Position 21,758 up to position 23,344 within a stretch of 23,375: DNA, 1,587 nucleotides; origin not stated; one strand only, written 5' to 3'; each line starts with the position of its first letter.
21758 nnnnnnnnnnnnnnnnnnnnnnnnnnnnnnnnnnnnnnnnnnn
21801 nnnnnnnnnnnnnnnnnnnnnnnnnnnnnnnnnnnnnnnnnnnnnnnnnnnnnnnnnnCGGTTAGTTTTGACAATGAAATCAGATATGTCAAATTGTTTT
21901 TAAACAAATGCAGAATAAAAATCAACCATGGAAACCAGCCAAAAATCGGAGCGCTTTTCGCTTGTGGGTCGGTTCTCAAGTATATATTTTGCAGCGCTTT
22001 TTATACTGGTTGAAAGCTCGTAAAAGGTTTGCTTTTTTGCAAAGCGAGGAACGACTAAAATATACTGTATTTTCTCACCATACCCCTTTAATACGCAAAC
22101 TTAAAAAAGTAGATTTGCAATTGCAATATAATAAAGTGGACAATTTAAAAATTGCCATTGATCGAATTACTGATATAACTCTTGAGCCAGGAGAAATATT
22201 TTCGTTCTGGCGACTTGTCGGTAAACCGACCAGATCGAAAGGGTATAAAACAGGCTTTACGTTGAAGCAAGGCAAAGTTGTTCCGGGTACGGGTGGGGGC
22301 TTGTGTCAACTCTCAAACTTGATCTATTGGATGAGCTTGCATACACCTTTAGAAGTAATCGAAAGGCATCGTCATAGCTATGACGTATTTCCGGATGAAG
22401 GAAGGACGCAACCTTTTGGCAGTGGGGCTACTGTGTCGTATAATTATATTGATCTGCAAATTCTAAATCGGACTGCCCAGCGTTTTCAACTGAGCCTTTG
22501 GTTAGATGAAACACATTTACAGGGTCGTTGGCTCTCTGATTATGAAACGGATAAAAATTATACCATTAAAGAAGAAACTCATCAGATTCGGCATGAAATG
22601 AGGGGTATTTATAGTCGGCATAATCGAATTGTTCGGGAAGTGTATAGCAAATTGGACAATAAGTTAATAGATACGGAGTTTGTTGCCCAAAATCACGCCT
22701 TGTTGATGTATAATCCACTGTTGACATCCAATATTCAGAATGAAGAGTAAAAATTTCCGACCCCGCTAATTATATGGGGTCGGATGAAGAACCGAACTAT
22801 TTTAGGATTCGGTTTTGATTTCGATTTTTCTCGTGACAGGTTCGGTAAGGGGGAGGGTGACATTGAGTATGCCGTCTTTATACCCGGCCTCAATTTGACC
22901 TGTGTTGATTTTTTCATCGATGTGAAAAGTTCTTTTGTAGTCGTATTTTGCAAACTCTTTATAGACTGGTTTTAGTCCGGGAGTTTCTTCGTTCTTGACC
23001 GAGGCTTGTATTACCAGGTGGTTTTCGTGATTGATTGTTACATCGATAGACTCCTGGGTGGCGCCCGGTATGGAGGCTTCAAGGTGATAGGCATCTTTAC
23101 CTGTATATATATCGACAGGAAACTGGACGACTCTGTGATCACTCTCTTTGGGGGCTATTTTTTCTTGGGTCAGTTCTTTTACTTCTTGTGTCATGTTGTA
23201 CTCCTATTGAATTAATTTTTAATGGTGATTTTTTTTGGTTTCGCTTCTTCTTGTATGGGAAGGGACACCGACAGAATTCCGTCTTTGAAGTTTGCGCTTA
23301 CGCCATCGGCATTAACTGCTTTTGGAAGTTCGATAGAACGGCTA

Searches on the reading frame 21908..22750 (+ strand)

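Call 11: search_protein_families(library=pfam, proteins=[window:21908-22750:+], max_evalue=0.01)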
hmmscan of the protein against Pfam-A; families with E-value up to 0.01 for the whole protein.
window:21908-22750:+ (280 aa): 1 family
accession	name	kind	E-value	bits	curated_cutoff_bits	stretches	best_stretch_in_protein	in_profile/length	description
PF04294.18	VanW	-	1.2e-40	138.4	27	1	75-208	1-129/130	VanW like protein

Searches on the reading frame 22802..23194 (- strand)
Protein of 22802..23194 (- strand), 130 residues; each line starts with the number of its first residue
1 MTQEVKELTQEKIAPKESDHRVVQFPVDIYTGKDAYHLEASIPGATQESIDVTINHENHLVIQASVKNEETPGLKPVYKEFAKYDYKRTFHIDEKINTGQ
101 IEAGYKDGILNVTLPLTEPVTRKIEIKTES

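Call 11: search_protein_families(library=pfam, proteins=[window:22802-23194:-], max_evalue=0.01)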
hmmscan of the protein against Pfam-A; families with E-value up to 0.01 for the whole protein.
window:22802-23194:- (130 aa): 2 families
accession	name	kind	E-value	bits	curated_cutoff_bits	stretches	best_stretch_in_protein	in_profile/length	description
PF00011.27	HSP20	-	4.5e-14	52.8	20.8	1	29-126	2-101/102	Hsp20/alpha crystallin family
PF17886.7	ArsA_HSP20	-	0.0031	17.5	22.5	1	34-113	2-62/63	HSP20-like domain found in ArsA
